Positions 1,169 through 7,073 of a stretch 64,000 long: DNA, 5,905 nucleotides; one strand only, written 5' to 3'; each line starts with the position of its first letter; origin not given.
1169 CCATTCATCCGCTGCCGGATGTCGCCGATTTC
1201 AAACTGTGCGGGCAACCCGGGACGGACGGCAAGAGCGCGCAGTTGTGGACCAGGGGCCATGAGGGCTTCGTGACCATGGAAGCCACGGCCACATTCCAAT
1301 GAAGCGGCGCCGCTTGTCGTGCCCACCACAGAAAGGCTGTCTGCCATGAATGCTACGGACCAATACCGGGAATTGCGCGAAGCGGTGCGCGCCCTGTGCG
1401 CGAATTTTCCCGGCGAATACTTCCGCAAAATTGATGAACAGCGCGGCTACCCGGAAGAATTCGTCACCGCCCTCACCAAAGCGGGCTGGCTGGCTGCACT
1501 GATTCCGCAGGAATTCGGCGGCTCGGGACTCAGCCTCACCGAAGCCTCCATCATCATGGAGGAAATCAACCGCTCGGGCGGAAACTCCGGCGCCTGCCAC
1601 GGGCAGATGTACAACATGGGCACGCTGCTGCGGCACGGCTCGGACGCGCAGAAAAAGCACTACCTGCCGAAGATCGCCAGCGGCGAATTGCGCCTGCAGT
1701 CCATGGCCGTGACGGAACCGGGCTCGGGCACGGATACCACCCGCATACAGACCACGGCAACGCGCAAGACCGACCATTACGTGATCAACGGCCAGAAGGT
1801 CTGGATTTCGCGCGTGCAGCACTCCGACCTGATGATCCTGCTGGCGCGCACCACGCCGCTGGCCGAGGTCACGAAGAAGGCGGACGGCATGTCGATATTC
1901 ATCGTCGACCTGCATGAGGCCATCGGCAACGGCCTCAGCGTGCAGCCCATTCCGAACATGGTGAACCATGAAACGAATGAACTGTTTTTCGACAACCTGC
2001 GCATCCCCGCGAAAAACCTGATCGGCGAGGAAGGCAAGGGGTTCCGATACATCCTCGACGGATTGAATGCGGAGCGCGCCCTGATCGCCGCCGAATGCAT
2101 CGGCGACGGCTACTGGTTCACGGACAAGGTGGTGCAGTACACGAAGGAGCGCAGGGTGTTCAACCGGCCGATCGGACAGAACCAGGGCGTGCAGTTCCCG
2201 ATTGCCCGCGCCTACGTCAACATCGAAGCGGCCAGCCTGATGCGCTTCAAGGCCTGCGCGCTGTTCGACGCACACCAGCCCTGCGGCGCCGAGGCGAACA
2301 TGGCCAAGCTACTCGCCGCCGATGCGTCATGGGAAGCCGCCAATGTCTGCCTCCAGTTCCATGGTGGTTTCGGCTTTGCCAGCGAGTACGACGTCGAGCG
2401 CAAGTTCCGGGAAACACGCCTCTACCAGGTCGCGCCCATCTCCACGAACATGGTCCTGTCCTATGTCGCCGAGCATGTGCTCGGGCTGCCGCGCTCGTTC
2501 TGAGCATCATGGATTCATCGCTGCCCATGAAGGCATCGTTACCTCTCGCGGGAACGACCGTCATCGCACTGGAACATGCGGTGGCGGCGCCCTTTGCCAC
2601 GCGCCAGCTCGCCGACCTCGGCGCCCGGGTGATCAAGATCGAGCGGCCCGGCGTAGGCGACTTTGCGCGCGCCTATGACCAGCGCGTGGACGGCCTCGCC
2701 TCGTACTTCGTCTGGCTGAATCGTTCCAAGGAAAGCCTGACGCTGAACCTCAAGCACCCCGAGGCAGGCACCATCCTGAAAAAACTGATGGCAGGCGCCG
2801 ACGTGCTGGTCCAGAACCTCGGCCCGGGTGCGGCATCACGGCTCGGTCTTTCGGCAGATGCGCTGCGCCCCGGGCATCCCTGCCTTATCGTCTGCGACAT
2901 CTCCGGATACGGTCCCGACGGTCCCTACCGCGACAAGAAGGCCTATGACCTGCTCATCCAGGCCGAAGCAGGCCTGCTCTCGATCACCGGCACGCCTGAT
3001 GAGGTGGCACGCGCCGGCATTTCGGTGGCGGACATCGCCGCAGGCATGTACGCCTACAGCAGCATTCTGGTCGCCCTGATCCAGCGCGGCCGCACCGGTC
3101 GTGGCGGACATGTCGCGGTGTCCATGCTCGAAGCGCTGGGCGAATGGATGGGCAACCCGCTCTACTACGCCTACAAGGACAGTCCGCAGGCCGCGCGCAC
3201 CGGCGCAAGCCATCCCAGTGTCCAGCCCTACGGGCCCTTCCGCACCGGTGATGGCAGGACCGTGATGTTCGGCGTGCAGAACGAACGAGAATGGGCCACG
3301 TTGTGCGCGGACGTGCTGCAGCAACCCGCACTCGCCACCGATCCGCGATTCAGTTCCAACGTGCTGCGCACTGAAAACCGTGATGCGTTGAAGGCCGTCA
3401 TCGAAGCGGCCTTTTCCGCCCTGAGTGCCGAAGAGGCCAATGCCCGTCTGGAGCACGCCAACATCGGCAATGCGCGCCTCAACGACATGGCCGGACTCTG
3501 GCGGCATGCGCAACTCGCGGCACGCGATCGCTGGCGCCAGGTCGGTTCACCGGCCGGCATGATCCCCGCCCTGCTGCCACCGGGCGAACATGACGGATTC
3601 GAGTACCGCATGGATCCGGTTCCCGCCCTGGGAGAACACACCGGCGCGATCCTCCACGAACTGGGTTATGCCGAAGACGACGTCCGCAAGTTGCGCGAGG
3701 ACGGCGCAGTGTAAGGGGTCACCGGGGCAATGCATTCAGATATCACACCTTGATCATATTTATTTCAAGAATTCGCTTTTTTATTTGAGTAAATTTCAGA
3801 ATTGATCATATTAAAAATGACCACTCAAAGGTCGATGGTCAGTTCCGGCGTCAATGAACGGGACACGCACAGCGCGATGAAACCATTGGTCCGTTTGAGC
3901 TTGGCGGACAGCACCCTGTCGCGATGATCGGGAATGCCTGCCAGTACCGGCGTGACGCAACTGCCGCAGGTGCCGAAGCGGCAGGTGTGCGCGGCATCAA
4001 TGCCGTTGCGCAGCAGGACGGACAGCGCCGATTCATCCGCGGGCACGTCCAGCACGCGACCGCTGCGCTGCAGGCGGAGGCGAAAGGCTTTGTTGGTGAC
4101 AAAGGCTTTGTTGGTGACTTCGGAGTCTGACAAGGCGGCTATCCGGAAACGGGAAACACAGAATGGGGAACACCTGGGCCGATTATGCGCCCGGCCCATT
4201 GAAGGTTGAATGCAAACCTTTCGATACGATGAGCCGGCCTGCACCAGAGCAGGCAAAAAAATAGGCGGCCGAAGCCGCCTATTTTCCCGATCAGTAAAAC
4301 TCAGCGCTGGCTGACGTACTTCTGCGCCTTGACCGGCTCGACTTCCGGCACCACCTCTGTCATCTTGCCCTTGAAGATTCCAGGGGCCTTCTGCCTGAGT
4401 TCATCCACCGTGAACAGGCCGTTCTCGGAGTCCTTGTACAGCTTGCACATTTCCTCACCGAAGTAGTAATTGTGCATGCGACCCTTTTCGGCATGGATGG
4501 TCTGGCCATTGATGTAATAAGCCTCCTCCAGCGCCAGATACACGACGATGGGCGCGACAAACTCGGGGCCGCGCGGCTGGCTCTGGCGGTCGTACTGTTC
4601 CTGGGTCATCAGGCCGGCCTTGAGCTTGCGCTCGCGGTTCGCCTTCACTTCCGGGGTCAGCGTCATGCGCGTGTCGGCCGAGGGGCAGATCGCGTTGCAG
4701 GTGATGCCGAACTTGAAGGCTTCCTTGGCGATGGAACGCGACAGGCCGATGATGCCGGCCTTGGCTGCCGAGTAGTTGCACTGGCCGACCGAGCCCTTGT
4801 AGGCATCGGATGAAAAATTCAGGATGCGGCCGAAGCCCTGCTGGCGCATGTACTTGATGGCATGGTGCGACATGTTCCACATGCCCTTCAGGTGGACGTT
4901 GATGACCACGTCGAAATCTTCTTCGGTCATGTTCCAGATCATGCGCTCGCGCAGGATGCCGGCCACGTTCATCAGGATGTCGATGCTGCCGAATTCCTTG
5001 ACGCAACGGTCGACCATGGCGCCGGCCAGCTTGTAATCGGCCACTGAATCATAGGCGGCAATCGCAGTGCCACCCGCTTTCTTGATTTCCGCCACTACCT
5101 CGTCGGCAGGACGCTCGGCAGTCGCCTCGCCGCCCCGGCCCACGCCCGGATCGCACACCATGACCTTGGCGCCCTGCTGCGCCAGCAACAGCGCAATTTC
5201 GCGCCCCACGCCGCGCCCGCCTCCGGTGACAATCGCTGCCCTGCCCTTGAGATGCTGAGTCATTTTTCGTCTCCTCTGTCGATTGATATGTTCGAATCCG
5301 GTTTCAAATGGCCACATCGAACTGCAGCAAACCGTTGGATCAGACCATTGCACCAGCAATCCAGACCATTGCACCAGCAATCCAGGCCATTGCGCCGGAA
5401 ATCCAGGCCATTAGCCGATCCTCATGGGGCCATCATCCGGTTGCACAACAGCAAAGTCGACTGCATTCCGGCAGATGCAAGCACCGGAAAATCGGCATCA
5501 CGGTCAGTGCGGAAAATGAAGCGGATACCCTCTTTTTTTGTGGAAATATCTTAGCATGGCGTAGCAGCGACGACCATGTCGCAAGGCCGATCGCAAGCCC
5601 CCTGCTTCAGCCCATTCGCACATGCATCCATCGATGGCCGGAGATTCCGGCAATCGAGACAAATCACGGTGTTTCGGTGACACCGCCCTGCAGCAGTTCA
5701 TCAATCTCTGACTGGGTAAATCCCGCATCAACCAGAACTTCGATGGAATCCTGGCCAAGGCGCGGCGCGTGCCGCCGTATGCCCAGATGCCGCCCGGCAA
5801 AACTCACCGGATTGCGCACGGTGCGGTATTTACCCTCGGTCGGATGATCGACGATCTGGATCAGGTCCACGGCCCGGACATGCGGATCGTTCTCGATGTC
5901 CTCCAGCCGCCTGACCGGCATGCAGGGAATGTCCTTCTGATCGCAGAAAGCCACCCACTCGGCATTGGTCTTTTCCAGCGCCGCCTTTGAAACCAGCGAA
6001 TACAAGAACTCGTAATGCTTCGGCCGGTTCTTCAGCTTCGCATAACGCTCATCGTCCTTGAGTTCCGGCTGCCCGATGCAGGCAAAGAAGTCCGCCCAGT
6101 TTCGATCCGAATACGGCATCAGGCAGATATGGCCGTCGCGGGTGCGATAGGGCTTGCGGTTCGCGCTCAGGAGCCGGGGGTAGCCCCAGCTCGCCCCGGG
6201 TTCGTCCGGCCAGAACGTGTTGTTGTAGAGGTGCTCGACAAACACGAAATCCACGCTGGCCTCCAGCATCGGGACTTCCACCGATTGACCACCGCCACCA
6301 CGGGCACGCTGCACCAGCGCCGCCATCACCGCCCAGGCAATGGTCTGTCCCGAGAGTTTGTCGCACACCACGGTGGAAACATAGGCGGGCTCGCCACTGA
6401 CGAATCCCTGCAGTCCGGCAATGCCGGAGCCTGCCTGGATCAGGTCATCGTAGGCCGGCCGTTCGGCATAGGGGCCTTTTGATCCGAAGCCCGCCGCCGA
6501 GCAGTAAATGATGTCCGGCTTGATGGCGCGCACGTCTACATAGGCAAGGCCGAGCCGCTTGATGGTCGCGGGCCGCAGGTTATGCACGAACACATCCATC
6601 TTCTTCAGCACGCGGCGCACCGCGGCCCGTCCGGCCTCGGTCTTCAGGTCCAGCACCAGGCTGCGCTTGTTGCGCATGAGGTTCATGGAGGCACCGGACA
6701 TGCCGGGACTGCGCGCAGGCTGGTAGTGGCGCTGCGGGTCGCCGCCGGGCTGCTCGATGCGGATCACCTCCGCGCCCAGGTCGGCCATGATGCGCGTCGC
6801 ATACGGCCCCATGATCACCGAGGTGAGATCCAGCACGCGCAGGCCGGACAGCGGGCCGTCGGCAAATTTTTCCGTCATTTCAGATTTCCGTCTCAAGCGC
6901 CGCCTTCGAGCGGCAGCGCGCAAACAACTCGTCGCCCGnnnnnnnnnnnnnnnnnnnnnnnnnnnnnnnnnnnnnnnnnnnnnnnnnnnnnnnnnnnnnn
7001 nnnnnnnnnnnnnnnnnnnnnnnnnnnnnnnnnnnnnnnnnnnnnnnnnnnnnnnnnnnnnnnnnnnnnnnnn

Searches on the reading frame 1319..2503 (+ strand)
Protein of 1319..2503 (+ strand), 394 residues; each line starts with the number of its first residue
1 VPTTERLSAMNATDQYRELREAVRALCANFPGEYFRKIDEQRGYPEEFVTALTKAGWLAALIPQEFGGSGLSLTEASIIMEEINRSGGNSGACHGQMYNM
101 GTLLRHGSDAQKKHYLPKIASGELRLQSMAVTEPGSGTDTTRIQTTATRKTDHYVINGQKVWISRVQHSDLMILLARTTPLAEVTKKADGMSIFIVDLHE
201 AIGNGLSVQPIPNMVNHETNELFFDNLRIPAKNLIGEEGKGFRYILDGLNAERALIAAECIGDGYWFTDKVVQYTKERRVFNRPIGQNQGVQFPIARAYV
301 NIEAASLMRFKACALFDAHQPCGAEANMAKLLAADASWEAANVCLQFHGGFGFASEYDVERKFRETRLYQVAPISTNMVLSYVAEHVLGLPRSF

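Call 21: search_protein_families(library=pfam, proteins=[window:1319-2503:+], max_evalue=0.00001)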
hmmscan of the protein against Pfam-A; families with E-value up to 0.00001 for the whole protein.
window:1319-2503:+ (394 aa): 4 families
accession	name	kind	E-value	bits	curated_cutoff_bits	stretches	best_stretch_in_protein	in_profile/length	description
PF00441.29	Acyl-CoA_dh_1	-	3.2e-33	115.4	22.4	1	239-386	1-148/150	Acyl-CoA dehydrogenase, C-terminal domain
PF02771.21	Acyl-CoA_dh_N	-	1.4e-25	90.3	22.9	1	13-123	1-113/113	Acyl-CoA dehydrogenase, N-terminal domain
PF02770.24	Acyl-CoA_dh_M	-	1.1e-20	74.1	33.3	1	128-226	1-96/97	Acyl-CoA dehydrogenase, middle domain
PF08028.16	Acyl-CoA_dh_2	-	1.4e-12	48.5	22.7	1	256-367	3-124/134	Acyl-CoA dehydrogenase, C-terminal domain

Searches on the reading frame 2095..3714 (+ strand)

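Call 21: search_protein_families(library=pfam, proteins=[window:2095-3714:+], max_evalue=0.00001)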
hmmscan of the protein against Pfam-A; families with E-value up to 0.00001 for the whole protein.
window:2095-3714:+ (539 aa): 1 family
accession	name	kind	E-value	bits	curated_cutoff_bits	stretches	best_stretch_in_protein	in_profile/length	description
PF02515.22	CoA_transf_3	-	1.3e-101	340.8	23.3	1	151-516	1-366/366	CoA-transferase family III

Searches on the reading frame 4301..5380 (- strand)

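Call 21: search_protein_families(library=pfam, proteins=[window:4301-5380:-], max_evalue=0.00001)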
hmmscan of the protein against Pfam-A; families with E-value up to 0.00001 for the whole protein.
window:4301-5380:- (359 aa): 3 families
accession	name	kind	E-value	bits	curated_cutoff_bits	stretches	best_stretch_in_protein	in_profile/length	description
PF00106.31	adh_short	-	1.1e-41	142.9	26.6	1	48-239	2-186/195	short chain dehydrogenase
PF13561.12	adh_short_C2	-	5e-39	134.7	27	1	56-300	6-234/236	Enoyl-(Acyl carrier protein) reductase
PF08659.16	KR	-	4e-17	63.1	22.6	1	50-213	4-159/180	KR domain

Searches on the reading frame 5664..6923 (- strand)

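Call 21: search_protein_families(library=pfam, proteins=[window:5664-6923:-], max_evalue=0.00001)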
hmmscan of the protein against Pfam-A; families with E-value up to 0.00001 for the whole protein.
window:5664-6923:- (419 aa): 1 family
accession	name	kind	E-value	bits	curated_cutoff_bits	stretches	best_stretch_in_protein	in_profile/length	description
PF02515.22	CoA_transf_3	-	1.7e-110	370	23.3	1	25-392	1-365/366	CoA-transferase family III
